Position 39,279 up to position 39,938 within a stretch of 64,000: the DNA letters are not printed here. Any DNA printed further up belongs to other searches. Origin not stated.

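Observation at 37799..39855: Stand-alone three-gene operon of VirB2/TrbC-like pilin paralogs with no type IV secretion machinery nearby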

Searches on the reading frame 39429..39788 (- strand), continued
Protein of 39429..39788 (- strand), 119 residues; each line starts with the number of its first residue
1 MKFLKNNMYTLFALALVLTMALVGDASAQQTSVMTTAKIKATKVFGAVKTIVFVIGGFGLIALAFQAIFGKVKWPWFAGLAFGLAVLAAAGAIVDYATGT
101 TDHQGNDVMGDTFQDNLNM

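Call 37: find_encoding_contigs(protein=P0243, flank=10000, max_places=6)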
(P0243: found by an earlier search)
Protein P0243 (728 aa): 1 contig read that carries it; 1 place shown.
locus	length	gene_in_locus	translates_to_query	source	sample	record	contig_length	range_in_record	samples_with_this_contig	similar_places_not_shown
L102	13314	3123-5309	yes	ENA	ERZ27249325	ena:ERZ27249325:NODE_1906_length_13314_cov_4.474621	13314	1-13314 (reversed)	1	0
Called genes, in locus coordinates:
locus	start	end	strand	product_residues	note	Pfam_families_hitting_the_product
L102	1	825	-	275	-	?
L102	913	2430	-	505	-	-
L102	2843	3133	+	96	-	-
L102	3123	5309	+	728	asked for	PF27097:VirB4_TrbE_N (weak), PF03135:CagE_TrbE_VirB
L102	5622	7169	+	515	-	-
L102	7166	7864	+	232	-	-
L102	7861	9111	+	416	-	-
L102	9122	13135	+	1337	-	-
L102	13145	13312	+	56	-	?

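Call 39: find_encoding_contigs(protein=window:39429-39788:-, flank=3000, max_places=10)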
Protein window:39429-39788:- (119 aa): 10 contigs read that carry it; 8 places shown.
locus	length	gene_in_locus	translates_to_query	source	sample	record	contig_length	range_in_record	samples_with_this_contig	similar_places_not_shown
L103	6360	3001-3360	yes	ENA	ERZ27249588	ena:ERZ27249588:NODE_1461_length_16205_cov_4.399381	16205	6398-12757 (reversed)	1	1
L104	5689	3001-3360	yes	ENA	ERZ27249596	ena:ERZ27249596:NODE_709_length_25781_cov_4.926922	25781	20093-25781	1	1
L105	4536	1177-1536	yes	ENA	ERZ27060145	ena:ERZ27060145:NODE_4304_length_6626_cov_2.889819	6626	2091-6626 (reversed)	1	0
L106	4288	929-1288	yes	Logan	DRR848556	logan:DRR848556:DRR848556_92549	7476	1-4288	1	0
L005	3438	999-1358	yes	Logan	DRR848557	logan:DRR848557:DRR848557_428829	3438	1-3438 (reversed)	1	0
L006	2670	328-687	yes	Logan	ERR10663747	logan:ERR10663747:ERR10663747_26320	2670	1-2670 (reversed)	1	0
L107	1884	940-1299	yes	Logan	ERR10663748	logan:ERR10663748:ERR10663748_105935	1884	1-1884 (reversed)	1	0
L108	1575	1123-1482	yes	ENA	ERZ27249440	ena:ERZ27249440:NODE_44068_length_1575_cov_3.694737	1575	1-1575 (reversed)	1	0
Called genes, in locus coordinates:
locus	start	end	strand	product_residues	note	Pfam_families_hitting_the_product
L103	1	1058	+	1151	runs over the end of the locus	PF23357:DUF7088, PF09822:ABC_transp_aux, PF14238:DUF4340 (weak)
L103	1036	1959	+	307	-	PF01545:Cation_efflux, PF16916:ZT_dimer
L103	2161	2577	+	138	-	PF12686:DUF3800 (weak)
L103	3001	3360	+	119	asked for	PF04956:TrbC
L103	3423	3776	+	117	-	PF04956:TrbC (weak)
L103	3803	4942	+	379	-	-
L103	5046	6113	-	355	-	PF21016:RlmN_N, PF04055:Radical_SAM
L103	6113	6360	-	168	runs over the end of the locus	PF06776:IalB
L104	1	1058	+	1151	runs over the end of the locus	PF23357:DUF7088, PF09822:ABC_transp_aux, PF14238:DUF4340 (weak)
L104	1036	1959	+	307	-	PF01545:Cation_efflux, PF16916:ZT_dimer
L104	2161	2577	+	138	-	PF12686:DUF3800 (weak)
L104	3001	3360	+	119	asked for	PF04956:TrbC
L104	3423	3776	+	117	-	PF04956:TrbC (weak)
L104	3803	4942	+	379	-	-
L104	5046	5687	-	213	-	?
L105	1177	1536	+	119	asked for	PF04956:TrbC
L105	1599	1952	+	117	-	PF04956:TrbC (weak)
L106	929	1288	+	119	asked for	PF04956:TrbC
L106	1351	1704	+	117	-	PF04956:TrbC (weak)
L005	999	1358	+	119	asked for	PF04956:TrbC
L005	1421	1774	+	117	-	PF04956:TrbC (weak)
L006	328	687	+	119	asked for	PF04956:TrbC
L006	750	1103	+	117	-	PF04956:TrbC (weak)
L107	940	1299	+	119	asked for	PF04956:TrbC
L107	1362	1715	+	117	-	PF04956:TrbC (weak)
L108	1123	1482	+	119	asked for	PF04956:TrbC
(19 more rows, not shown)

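Call 47: search_solved_structures(query=A2, max_evalue=10, show_alignments=2)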
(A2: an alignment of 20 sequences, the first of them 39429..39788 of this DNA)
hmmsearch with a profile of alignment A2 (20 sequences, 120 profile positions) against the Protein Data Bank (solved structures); distinct sequences matched with E-value up to 10: 12.
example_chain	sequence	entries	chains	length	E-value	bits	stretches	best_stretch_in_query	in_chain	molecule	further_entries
5hgr_A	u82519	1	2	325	0.16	15.1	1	72-109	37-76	Orange Carotenoid Protein (OCP)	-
5oxe_A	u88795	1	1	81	0.29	14.2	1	32-71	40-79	Major virion protein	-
8hn1_A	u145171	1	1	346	0.52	13.4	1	12-65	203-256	Alpha-1A adrenergic receptor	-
1zgj_A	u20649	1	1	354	0.67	13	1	19-77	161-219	Isoflavanone 4'-O-methyltransferase'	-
1zga_A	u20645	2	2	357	0.68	13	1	19-77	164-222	Isoflavanone 4'-O-methyltransferase' | Isoflavanone 4'-O-methyltransferase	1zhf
1zg3_A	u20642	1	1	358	0.69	13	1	19-77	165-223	isoflavanone 4'-O-methyltransferase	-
9ism_A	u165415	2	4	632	0.72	12.9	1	64-105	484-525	Methanol dehydrogenase, alpha subunit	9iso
1w6s_A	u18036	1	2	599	0.75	12.9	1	64-105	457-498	METHANOL DEHYDROGENASE SUBUNIT 1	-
1h4j_A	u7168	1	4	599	0.76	12.9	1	64-105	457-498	Methanol dehydrogenase [cytochrome c] subunit 1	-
1h4i_A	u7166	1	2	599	0.76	12.9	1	64-105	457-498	METHANOL DEHYDROGENASE SUBUNIT 1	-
4tqo_B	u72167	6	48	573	0.95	12.5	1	64-102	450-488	Methanol dehydrogenase protein, large subunit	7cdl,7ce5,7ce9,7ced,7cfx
1lrw_A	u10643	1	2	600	1.3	12.1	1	63-107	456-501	methanol dehydrogenase subunit 1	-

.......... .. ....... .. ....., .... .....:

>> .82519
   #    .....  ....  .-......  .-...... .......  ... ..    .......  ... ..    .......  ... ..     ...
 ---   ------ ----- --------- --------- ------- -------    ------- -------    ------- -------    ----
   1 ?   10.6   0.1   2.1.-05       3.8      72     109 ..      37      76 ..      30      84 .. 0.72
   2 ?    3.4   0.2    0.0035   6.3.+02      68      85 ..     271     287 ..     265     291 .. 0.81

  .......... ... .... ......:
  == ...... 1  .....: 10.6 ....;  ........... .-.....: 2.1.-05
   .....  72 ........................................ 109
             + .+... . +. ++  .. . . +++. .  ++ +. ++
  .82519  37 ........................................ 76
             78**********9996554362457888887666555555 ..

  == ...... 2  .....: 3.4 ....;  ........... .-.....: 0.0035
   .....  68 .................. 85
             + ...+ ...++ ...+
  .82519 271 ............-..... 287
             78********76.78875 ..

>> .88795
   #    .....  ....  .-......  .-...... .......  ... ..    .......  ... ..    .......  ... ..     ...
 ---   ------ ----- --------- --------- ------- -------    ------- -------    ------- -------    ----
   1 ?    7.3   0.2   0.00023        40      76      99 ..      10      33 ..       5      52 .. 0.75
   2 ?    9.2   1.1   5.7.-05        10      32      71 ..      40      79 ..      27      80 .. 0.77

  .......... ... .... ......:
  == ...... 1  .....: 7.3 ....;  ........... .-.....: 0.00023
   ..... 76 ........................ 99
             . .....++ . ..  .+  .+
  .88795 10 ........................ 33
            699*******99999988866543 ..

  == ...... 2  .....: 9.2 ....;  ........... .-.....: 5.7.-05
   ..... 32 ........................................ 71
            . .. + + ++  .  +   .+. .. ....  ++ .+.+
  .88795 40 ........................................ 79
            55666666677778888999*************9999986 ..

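Call 57: predict_structure(alignment_id=A2)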
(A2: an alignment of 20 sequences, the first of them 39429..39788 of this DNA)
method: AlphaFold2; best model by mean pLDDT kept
length: 119 residues; sequences in the alignment: 20
mean_pLDDT: 70.1   pTM: 0.40
mean pLDDT of the five models: 70.1, 62.1, 59.6, 58.4, 52.9
residues with pLDDT >= 90: 0; 70-90: 74; 50-70: 28; < 50: 17
segments of 3 or more residues with pLDDT < 50: 101-110, 113-119
pLDDT, mean of each block of 10 residues (from residue 1): 76 80 62 61 75 83 81 80 83 67 44 47
secondary structure, 60 per line:
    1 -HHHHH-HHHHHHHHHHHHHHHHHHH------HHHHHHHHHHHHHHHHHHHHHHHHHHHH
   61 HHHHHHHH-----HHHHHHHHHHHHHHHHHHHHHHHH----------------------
elements in order: H2-6 H8-26 H33-68 H74-97

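Call 60: search_protein_families(library=pfam, proteins=[L033:11182-17358:+, L040:11185-16872:+, L043:11337-15551:+, L029:11133-14639:+, L008:10853-13657:+, L024:10872-13442:+, L066:11095-13410:+], max_evalue=0.01)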
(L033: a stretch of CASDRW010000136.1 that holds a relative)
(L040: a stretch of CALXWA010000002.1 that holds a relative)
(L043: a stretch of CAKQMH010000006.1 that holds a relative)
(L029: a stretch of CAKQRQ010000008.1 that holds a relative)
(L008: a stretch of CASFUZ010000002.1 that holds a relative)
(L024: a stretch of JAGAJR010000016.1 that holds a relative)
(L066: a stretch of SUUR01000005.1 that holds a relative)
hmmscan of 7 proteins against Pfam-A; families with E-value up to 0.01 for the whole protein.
L033:11182-17358:+ (2058 aa): 1 family
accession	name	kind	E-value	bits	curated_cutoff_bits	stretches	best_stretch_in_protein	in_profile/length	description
PF11839.13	Alanine_zipper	-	0.0048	17.6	23.1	1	264-327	2-65/69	Alanine-zipper, major outer membrane lipoprotein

L040:11185-16872:+ (1895 aa): 0 families

L043:11337-15551:+ (1404 aa): 1 family
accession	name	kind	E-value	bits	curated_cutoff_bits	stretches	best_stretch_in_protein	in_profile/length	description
PF04956.18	TrbC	-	0.00021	21.9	27.9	1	365-421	35-89/98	TrbC/VIRB2 pilin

L029:11133-14639:+ (1168 aa): 1 family
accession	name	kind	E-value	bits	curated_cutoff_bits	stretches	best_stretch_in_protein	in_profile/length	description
PF04956.18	TrbC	-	0.003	18.1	27.9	1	378-449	19-89/98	TrbC/VIRB2 pilin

L008:10853-13657:+ (934 aa): 0 families

L024:10872-13442:+ (856 aa): 2 families
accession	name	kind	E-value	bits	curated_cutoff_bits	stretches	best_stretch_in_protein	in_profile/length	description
PF13786.12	DUF4179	-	0.00048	20.9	30.1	1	16-78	6-70/94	Domain of unknown function (DUF4179)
PF07202.18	Tcp10_C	-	0.0061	16.6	36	0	733-756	1-24/35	T-complex protein 10 C-terminus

L066:11095-13410:+ (771 aa): 2 families
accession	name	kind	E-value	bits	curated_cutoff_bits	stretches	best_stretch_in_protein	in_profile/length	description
PF04956.18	TrbC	-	0.0033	18.1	27.9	1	495-535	48-89/98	TrbC/VIRB2 pilin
PF25764.1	KIF21A_4th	-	0.0055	16.8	33.1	1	32-195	10-170/183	KIF21A-like domain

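Call 62: fold_search(model_id=the predicted structure, library=pdb)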
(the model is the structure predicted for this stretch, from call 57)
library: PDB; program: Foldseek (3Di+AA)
matches with E <= 10: 54; with E <= 0.001: 0
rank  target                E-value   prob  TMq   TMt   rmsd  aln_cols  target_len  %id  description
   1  7uq2_B                2.9e+00  0.15  0.24  0.30   5.7        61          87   15  Vs.4 from T4 phage in complex with cGAMP (released 2023-02-08)
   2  8agb_F                3.1e+00  0.08  0.21  0.12  10.6        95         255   14  Structure of yeast oligosaccharylransferase complex with lipid-linked oligosaccharide bound (released 2022-12-07)
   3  4tko                  3.8e+00  0.08  0.25  0.11  26.3       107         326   12  Structure of the periplasmic adaptor protein EmrA (released 2014-07-09)
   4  4mh6                  4.2e+00  0.18  0.39  0.30  21.2        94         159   13  2.8 Angstrom Crystal Structure of Type III Secretion Protein YscO from Vibrio parahaemolyticus (released 2013-09-11)
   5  8vc9_F                4.2e+00  0.08  0.27  0.12  23.1       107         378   13  Hybrid response regulator LvrB from Leptospira / phosphorylated REC form (released 2024-12-18)
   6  2uwj_E                4.5e+00  0.13  0.32  0.46   5.7        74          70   12  Structure of the heterotrimeric complex which regulates type III secretion needle formation (released 2007-05-15)
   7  8iyj_C0               4.8e+00  0.10  0.35  0.25  24.0       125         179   16  Cryo-EM structure of the 48-nm repeat doublet microtubule from mouse sperm (released 2023-07-05)
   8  3uun_B                4.8e+00  0.08  0.26  0.27   8.3        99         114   14  Crystal Structure of N-terminal first spectrin repeat of dystrophin (released 2012-09-19)
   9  3qo8                  5.4e+00  0.28  0.44  0.14   4.6        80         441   11  Crystal Structure of seryl-tRNA synthetase from Candida albicans (released 2011-08-03)
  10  6r1o                  5.8e+00  0.25  0.46  0.15   7.3        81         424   11  Crystal structure of E. coli seryl-tRNA synthetase complexed to a seryl sulfamoyl adenosine derivative (released 2020-01-22)
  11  6jbj_A                5.8e+00  0.14  0.36  0.10   4.1        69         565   14  Cryo-EM structure of human lysosomal cobalamin exporter ABCD4 (released 2019-09-11)
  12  4pk7_A                5.8e+00  0.09  0.32  0.07   7.7        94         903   15  crystal structure of human Stromal Antigen 2 (SA2) in complex with Sister Chromatid Cohesion protein 1 (Scc1) with bou (released 2014-09-03)
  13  3uul_B                6.1e+00  0.08  0.30  0.30   7.7        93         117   15  Crystal Structure of first N-terminal utrophin spectrin repeat (released 2012-09-19)
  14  6zbf_D                6.1e+00  0.06  0.28  0.18  17.9       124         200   10  Merozoite surface protein 1 (MSP-1) from Plasmodium falciparum, alternative conformation 3 (released 2021-05-19)
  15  8eti_h                6.5e+00  0.25  0.44  0.44   7.9        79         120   10  Fkbp39 associated 60S nascent ribosome State 1 (released 2022-11-30)
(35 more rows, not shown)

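Call 70: search_protein_families(library=pfam, proteins=[L102:2843-3133:+, L102:5622-7169:+, L102:7166-7864:+, L102:7861-9111:+, L102:9122-13135:+, L102:913-2430:-, L102:1-825:-, L090:21310-22068:+, L090:22220-22408:+], max_evalue=1)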
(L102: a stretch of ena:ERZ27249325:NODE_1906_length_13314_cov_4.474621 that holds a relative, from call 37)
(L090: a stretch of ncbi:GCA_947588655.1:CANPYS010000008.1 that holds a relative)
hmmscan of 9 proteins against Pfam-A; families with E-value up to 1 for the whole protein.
L102:2843-3133:+ (96 aa): 0 families

L102:5622-7169:+ (515 aa): 4 families
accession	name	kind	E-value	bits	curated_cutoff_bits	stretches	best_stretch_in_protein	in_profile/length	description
PF02734.22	Dak2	-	0.0022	18.4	27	1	11-112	52-154/174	DAK2 domain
PF13605.11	DUF4141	-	0.0098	15.7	30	1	11-56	5-50/53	Domain of unknown function (DUF4141)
PF05582.17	Peptidase_U57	-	0.24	11.1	25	1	52-133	28-114/280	YabG peptidase U57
PF20156.4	Maf_C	-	0.27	11.8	27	0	93-148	68-121/122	Flagellin glycosyltransferase Maf helical bundle domain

L102:7166-7864:+ (232 aa): 1 family
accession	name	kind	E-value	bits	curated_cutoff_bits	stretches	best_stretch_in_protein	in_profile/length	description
PF11842.13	DUF3362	-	0.12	13.1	27.6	1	52-129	65-138/151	Domain of unknown function (DUF3362)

L102:7861-9111:+ (416 aa): 1 family
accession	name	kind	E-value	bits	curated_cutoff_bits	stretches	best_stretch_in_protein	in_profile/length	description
PF25247.1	LbH_GLGC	-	0.13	12.7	27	1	104-167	52-115/135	GLGC left-handed parallel beta-helix domain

L102:9122-13135:+ (1337 aa): 2 families
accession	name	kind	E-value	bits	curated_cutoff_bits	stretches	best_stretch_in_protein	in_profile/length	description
PF06413.17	Neugrin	-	0.018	15.1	24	1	41-121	110-192/218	Neugrin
PF19314.4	DUF5917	-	0.28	11.7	27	0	745-786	49-90/94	Family of unknown function (DUF5917)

L102:913-2430:- (505 aa): 0 families

L102:1-825:- (275 aa): 2 families
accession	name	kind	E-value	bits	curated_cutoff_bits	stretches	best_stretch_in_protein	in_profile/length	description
PF10671.14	TcpQ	-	9.9e-08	32.4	27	1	235-272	1-38/80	Toxin co-regulated pilus biosynthesis protein Q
PF17657.6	DNA_pol3_finger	-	0.16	11.7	22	1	113-153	112-152/166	Bacterial DNA polymerase III alpha subunit finger domain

L090:21310-22068:+ (252 aa): 1 family
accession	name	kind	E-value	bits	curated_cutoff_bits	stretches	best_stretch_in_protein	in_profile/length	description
PF04335.19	VirB8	-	2.3e-18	67.2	23.2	1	47-248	18-212/213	VirB8 protein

L090:22220-22408:+ (62 aa): 0 families

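Call 72: find_related_loci(query=L090:21310-22068:+, collection=metagenome_contigs, flank=10000)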
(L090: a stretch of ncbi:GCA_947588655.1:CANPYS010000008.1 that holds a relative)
Query L090:21310-22068:+ (252 aa) in metagenome_contigs; peptide patterns used: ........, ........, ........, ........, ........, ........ (x = any residue, [..] = any of these).
124 stretches matched a pattern; 12 encode a relative of the query (tblastn E <= 1e-3); 12 distinct loci.
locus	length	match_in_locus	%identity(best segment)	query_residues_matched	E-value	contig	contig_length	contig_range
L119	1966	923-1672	64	1-252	9e-117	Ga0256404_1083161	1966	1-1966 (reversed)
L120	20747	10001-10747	66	1-252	2e-107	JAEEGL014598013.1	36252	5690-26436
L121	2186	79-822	67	1-252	9e-111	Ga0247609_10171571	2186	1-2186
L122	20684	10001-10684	66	25-252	2e-102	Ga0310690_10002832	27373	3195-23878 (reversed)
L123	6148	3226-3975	61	1-252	1e-102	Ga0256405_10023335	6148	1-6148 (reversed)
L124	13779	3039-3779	62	1-252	1e-100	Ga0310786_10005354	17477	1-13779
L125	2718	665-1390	61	7-250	2e-100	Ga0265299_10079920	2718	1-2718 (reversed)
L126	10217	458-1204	57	1-252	9e-96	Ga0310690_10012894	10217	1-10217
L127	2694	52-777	60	7-250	5e-98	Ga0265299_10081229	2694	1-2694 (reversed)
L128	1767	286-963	63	25-250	7e-99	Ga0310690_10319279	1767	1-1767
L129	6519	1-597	65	51-250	3e-87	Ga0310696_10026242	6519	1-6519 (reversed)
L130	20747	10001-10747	61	1-252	4e-98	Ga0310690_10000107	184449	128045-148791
